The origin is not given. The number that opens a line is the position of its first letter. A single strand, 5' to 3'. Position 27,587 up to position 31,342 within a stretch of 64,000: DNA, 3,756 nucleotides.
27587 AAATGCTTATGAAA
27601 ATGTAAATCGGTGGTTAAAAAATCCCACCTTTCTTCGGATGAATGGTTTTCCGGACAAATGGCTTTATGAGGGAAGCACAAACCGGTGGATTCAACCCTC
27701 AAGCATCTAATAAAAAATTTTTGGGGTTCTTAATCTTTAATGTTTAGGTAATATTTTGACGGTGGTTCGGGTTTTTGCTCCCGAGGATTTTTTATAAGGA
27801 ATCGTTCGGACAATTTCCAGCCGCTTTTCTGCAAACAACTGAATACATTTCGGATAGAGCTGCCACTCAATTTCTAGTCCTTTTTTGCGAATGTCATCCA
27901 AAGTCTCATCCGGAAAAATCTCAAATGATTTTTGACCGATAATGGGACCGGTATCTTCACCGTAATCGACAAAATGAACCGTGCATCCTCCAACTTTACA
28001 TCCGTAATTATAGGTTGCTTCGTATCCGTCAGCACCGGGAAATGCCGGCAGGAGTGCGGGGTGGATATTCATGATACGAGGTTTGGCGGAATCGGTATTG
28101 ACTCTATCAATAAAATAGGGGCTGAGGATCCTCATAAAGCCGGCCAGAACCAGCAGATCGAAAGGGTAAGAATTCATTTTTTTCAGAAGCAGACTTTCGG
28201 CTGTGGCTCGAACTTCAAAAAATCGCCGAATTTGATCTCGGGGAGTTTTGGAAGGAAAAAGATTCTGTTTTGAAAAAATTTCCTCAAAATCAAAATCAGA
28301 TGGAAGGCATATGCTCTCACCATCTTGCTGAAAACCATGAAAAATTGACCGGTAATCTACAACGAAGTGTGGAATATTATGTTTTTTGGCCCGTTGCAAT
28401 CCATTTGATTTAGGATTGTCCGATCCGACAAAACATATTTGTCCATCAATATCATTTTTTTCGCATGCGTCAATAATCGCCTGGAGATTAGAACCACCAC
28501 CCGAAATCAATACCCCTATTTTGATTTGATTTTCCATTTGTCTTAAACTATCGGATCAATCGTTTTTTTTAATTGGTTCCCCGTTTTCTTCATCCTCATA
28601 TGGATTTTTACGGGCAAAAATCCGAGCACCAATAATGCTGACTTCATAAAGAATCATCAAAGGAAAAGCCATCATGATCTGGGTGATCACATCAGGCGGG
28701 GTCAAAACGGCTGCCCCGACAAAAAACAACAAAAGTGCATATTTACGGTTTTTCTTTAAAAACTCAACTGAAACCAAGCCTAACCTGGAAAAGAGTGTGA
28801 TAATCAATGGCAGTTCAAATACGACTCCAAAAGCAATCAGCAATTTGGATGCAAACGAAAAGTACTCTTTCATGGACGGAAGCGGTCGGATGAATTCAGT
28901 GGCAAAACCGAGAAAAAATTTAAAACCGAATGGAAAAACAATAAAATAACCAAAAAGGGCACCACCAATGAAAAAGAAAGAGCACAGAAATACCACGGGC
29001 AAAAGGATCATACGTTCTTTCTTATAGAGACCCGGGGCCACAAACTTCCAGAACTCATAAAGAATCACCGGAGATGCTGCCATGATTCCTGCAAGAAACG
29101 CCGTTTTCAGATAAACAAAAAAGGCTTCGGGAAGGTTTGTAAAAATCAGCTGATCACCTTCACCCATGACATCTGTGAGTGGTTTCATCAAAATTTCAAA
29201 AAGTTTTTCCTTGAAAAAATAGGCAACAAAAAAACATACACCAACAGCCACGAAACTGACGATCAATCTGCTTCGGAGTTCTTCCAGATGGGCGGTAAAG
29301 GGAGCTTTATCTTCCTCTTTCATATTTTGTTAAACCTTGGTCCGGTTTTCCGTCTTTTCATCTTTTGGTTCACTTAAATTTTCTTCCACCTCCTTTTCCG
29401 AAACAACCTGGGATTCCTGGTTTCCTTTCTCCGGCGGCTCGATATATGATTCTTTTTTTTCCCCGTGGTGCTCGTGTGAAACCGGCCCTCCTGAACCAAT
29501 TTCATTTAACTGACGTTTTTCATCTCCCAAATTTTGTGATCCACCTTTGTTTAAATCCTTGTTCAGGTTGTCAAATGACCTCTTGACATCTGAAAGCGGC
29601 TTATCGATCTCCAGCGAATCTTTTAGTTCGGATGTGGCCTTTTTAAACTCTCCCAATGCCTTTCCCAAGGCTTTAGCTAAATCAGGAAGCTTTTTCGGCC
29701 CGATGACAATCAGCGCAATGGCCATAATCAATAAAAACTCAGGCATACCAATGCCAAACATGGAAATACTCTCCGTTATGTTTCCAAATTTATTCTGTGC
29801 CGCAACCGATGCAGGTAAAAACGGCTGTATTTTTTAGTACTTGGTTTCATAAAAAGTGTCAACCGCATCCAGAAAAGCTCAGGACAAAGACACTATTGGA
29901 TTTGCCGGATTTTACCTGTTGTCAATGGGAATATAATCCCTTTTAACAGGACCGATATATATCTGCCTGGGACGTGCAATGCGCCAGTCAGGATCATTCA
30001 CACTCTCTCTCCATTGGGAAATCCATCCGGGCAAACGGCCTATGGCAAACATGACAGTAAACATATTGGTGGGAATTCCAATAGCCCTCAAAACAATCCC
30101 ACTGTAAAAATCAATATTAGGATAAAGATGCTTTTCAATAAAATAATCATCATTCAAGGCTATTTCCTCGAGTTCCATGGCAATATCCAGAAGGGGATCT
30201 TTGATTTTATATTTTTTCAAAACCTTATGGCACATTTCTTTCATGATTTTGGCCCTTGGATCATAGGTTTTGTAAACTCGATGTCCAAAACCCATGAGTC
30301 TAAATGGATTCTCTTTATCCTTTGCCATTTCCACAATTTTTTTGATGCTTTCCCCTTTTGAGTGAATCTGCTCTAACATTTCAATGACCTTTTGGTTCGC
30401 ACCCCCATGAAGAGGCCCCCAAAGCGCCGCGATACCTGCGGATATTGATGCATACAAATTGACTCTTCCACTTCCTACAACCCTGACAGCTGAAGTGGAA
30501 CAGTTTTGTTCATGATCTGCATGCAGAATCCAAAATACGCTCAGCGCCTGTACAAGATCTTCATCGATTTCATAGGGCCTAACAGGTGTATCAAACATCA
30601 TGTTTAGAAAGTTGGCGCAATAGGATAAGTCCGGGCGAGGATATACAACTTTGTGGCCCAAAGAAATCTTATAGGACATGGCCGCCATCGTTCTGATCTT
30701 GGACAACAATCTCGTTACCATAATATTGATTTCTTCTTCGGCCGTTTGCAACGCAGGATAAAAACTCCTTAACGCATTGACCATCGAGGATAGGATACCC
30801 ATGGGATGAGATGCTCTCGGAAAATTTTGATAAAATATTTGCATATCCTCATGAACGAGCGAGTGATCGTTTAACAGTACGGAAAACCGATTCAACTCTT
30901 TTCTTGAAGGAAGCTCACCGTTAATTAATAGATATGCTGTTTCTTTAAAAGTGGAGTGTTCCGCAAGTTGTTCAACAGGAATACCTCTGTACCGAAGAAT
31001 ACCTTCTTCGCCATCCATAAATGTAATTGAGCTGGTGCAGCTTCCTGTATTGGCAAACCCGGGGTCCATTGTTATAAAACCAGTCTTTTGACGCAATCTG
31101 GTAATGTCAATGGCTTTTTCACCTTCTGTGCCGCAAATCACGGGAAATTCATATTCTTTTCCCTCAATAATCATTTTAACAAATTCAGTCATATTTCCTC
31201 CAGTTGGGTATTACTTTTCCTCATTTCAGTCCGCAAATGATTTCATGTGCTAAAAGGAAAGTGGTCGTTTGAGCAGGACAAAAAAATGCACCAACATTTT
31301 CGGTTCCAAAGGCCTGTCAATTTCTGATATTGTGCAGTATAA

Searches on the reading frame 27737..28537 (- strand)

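Call 84: search_protein_families(library=ncbifam, proteins=[window:27737-28537:-], max_evalue=1e-40)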
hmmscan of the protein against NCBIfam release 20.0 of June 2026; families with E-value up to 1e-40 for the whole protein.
window:27737-28537:- (266 aa): 1 family
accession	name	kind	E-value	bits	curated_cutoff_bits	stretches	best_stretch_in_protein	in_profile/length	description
TIGR00639.1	PurN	equivalog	7e-55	185.5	150.1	1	6-241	2-190/192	phosphoribosylglycinamide formyltransferase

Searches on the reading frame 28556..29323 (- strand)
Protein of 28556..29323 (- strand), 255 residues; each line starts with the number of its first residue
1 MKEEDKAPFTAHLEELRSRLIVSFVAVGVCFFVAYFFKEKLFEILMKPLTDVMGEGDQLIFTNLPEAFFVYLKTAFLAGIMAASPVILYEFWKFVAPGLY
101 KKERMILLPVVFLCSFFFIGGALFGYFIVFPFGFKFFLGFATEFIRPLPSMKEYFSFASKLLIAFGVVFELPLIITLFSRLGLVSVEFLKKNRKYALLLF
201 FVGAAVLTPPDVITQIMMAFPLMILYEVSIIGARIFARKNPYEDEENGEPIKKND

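Call 84: search_protein_families(library=ncbifam, proteins=[window:28556-29323:-], max_evalue=1e-40)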
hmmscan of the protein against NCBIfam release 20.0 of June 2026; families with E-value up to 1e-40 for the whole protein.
window:28556-29323:- (255 aa): 3 families
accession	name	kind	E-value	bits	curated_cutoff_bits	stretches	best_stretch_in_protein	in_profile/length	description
TIGR00945.1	tatC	equivalog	2.4e-65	220.5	132.7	1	10-226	2-215/215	twin-arginine translocase subunit TatC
NF008174.0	PRK10921.1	equivalog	2.8e-57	194.2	432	1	1-251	1-251/258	Sec-independent protein translocase subunit TatC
TIGR01912.1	TatC-Arch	equivalog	5.2e-46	157.2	192.6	1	12-232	5-228/234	Sec-independent protein translocase TatC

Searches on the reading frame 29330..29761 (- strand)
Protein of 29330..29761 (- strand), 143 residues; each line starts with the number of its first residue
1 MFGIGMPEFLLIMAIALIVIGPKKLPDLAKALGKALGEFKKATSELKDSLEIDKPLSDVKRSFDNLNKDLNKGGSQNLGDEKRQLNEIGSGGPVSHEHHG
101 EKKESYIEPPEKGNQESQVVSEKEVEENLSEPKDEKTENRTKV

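Call 87: search_protein_families(library=ncbifam, proteins=[window:29330-29761:-], max_evalue=1e-15)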
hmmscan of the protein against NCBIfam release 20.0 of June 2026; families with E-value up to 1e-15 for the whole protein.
window:29330-29761:- (143 aa): 2 families
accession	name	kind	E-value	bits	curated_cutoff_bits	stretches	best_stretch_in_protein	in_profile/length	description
NF011430.0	PRK14861.1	subfamily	3e-19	68.3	62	1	2-51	3-52/61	twin arginine translocase protein A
NF011429.0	PRK14857.1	equivalog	4.2e-18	65.6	77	1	1-72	3-71/91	TatA/E family twin arginine-targeting protein translocase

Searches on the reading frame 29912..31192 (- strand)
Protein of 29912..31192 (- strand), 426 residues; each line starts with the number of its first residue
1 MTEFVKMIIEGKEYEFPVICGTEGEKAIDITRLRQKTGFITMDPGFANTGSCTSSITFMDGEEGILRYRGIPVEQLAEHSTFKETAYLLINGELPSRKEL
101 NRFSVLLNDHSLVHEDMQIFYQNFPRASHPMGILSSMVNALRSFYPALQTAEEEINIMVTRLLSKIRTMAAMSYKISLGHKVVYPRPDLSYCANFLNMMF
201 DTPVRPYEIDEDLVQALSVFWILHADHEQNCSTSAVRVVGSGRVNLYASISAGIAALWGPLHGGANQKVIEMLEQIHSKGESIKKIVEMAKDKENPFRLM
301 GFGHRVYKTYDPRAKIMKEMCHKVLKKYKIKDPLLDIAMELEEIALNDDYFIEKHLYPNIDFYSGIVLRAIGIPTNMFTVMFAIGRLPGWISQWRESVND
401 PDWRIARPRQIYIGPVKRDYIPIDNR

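Call 84: search_protein_families(library=ncbifam, proteins=[window:29912-31192:-], max_evalue=1e-40)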
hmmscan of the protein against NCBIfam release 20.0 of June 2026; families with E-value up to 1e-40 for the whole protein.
window:29912-31192:- (426 aa): 15 families
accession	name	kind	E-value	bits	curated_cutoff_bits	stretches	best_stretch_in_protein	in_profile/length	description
NF004126.0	PRK05614.1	equivalog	1.2e-188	626.9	505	1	7-426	8-430/430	citrate synthase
TIGR01798.1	cit_synth_I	equivalog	8e-167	555.1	485.15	1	12-420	2-412/412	citrate synthase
NF010639.0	PRK14036.1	equivalog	7.5e-108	360.6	502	1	41-426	5-378/379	citrate synthase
NF041157.1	Cit_synThplmales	equivalog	2.7e-97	326.2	590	1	44-426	6-376/377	citrate synthase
TIGR01800.1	cit_synth_II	subfamily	1.8e-96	323.1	421.3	1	50-426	7-368/368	2-methylcitrate synthase/citrate synthase II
NF010640.0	PRK14037.1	subfamily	1.4e-89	300.6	504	1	45-426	7-377/377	citrate synthase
NF041301.1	Cit_synth_Halo_CitZ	equivalog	7.1e-78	262.2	550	1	53-426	16-379/379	citrate synthase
NF010637.0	PRK14034.1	equivalog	2.2e-77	260.5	594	1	48-426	9-371/372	citrate synthase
NF010638.0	PRK14035.1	equivalog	2.5e-77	260.1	572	1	63-426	23-372/372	citrate synthase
NF010636.0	PRK14033.1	equivalog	2.9e-69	233.7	479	1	53-420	20-372/376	bifunctional 2-methylcitrate synthase/citrate synthase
NF009006.1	PRK12351.1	equivalog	9.4e-68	228.3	550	1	65-426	29-376/376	bifunctional 2-methylcitrate synthase/citrate synthase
NF009005.0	PRK12350.1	subfamily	1.7e-64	218.3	332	1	42-419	4-354/366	citrate synthase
NF009004.0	PRK12349.1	equivalog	4.6e-61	206.7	508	1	42-416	7-367/372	citrate synthase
NF010635.0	PRK14032.1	subfamily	9.8e-54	182.6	426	1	62-426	65-448/448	citrate synthase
NF007128.0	PRK09569.1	subfamily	2.8e-46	158.1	344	1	49-393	45-405/437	citrate (Si)-synthase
